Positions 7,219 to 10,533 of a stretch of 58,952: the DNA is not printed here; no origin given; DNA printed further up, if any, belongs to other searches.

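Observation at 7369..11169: One-polypeptide ECF sigma factor, TM anchor and ~1000-aa ectodomain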

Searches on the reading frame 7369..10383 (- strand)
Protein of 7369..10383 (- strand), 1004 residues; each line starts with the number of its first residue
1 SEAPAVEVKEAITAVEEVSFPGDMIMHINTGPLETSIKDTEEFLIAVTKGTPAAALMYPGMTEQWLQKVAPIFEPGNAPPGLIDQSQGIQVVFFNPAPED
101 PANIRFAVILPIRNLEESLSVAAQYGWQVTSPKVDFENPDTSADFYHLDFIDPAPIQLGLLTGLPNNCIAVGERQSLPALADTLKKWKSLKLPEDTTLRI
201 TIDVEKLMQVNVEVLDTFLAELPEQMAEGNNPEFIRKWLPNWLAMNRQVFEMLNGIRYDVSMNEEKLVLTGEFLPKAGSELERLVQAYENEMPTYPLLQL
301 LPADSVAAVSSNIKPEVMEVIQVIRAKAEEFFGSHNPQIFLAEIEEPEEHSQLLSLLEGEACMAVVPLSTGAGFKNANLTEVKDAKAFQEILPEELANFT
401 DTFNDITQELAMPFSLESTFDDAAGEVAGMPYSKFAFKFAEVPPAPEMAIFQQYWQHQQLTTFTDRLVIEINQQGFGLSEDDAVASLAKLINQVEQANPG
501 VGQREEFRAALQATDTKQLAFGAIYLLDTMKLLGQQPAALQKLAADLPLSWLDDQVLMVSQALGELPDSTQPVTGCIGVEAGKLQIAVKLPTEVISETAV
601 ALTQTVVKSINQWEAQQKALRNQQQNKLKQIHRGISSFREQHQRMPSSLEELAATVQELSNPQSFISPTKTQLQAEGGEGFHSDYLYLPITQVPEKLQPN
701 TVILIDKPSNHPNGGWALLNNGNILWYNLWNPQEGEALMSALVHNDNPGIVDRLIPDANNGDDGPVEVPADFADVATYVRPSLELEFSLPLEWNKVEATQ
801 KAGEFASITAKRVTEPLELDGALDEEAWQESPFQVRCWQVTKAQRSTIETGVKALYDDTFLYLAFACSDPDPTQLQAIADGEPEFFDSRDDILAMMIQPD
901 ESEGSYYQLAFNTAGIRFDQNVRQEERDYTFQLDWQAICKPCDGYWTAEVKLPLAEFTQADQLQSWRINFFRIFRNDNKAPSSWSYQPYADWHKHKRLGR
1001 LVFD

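Call 12: find_homologous_proteins(query=window:7369-10383:-)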
Query window:7369-10383:- (1004 aa): 2 proteins with E <= 0.001 among 8000 candidates.
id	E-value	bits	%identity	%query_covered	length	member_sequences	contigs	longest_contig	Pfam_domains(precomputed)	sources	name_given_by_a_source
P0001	0.0e+0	2283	100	100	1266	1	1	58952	PF04545.23,PF04542.21,PF08281.19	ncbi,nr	ncbi:MAG: sigma-70 family RNA polymerase sigma factor [Planctomycetes bacterium]|nr:sigma-70 family 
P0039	1.9e-13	67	28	20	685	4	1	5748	PF19313.6,PF06452.17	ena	-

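Call 37: search_solved_structures(query=window:7369-10383:-, max_evalue=1)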
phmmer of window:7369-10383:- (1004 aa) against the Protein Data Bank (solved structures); distinct sequences matched with E-value up to 1: 0.

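Call 40: search_protein_representatives(protein=window:7369-10383:-)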
Query: 1004 residues. Proteins with E-value up to 0.001 (for the whole library): 4978; up to 1e-10: 352; up to 1e-30: 29. The best 150 are listed.
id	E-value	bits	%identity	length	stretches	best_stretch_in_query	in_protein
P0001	0.0e+00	2283.3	100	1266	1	1-1004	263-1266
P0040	1.8e-47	178.4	45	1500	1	797-1003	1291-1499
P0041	6.5e-47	176.6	44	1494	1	794-1003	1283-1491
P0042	3.8e-42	160.8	42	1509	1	801-1003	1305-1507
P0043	7.5e-42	159.8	43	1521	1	805-1003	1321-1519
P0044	1.3e-41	159.0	42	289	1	802-1003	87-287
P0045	2.7e-41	158.0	43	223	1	812-1003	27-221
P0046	9.0e-38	146.3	40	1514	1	806-1003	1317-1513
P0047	1.5e-37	145.6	42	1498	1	795-1003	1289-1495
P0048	1.6e-37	145.5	41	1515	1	804-1003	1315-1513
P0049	2.8e-37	144.7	41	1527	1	805-1004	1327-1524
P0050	2.6e-36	141.5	42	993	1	809-1004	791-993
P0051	4.5e-36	140.7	28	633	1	20-621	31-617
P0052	5.8e-36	140.3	40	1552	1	803-1003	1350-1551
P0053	8.1e-36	139.8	29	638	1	4-600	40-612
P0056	1.1e-34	136.1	37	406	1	793-1004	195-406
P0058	1.7e-33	132.2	27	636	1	10-620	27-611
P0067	2.1e-31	125.2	29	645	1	20-603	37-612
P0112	4.4e-19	84.5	34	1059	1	805-995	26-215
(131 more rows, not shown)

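Call 42: search_protein_families(library=pfam, proteins=[P0051, P0053, P0058, P0067, P0040, P0041, P0044, P0050, P0056], max_evalue=0.01)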
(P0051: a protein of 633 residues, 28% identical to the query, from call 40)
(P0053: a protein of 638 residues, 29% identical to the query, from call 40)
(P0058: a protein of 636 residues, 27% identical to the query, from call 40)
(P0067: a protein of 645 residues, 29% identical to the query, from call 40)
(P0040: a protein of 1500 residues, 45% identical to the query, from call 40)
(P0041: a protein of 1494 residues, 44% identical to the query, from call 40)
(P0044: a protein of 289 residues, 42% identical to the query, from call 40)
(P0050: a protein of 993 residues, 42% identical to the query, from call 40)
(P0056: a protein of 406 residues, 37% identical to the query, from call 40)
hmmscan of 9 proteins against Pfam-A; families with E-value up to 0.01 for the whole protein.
P0051 (633 aa): 0 families

P0053 (638 aa): 1 family
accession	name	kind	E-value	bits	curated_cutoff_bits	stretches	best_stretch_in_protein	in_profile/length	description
PF10135.14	Rod-binding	-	0.0068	17.4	25.1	0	473-494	15-36/51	Rod binding protein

P0058 (636 aa): 0 families

P0067 (645 aa): 0 families

P0040 (1500 aa): 1 family
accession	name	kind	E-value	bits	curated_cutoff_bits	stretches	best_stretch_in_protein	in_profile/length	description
PF08531.16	Bac_rhamnosid_N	-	0.0045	17.3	25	0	307-343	132-168/172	Alpha-L-rhamnosidase N-terminal domain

P0041 (1494 aa): 1 family
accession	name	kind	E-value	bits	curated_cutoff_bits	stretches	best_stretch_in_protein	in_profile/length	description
PF06452.16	CBM9_1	-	5.5e-05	23.6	23.4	1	1308-1489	1-180/185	Carbohydrate family 9 binding domain-like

P0044 (289 aa): 1 family
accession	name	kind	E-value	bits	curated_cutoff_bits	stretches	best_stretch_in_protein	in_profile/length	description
PF06452.16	CBM9_1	-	2.7e-09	37.6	23.4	1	104-287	1-182/185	Carbohydrate family 9 binding domain-like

P0050 (993 aa): 1 family
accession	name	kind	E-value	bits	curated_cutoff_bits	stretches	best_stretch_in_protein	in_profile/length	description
PF06452.16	CBM9_1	-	1e-06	29.2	23.4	1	801-991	1-181/185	Carbohydrate family 9 binding domain-like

P0056 (406 aa): 1 family
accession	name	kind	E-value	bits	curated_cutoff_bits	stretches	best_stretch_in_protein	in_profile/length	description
PF06452.16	CBM9_1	-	5e-07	30.2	23.4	1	220-364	1-140/185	Carbohydrate family 9 binding domain-like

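Call 50: find_encoding_contigs(protein=P0051, flank=6000, max_places=3)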
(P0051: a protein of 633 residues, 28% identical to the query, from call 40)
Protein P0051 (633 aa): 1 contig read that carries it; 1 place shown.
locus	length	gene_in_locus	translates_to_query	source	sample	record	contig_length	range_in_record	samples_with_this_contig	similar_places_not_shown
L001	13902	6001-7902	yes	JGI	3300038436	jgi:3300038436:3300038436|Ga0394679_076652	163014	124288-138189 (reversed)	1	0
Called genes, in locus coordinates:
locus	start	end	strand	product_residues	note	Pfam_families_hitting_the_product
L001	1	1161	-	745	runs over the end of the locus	-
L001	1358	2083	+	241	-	PF21842:DUF6901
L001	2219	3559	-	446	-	PF01266:DAO (faint), PF12831:FAD_oxidored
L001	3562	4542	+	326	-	PF10114:PocR, PF12833:HTH_18, PF00165:HTH_AraC (weak)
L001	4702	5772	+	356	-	PF00574:CLP_protease (faint), PF25145:NfeD1b_N, PF01343:Peptidase_S49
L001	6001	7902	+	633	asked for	-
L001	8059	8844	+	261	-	PF10370:Rv2993c-like_N, PF01557:FAA_hydrolase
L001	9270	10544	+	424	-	PF00275:EPSP_synthase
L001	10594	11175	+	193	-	PF06037:DUF922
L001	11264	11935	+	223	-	PF00590:TP_methylase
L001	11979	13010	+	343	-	PF04055:Radical_SAM, PF13186:SPASM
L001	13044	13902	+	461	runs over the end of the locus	PF00561:Abhydrolase_1 (faint), PF20434:BD-FAE (faint), PF02230:Abhydrolase_2 (weak), PF00756:Esterase (faint)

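Call 51: find_encoding_contigs(protein=P0053, flank=5000, max_places=2)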
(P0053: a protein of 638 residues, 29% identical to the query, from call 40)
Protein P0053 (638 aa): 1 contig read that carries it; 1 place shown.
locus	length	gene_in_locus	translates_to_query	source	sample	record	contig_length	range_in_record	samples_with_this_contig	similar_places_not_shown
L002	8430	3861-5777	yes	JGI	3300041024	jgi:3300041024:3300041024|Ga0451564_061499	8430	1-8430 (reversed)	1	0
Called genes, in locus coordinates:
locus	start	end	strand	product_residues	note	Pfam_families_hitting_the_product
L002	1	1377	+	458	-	?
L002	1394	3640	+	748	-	PF07090:GATase1_like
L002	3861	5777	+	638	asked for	-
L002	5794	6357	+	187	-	PF18306:LDcluster4, PF03641:Lysine_decarbox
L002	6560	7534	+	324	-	PF04055:Radical_SAM, PF16199:Radical_SAM_C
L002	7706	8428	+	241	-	?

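Call 52: find_encoding_contigs(protein=P0067, flank=5000, max_places=2)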
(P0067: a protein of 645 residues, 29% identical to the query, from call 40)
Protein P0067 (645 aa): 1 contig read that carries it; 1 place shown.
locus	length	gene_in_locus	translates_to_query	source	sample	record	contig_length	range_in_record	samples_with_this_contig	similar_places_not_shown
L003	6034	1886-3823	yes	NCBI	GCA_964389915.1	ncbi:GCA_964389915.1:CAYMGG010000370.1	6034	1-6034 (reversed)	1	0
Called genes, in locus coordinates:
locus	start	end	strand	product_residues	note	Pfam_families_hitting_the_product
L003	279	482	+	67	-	-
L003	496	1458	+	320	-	PF01145:Band_7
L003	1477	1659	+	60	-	-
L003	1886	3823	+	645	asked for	-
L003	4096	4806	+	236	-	-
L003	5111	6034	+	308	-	?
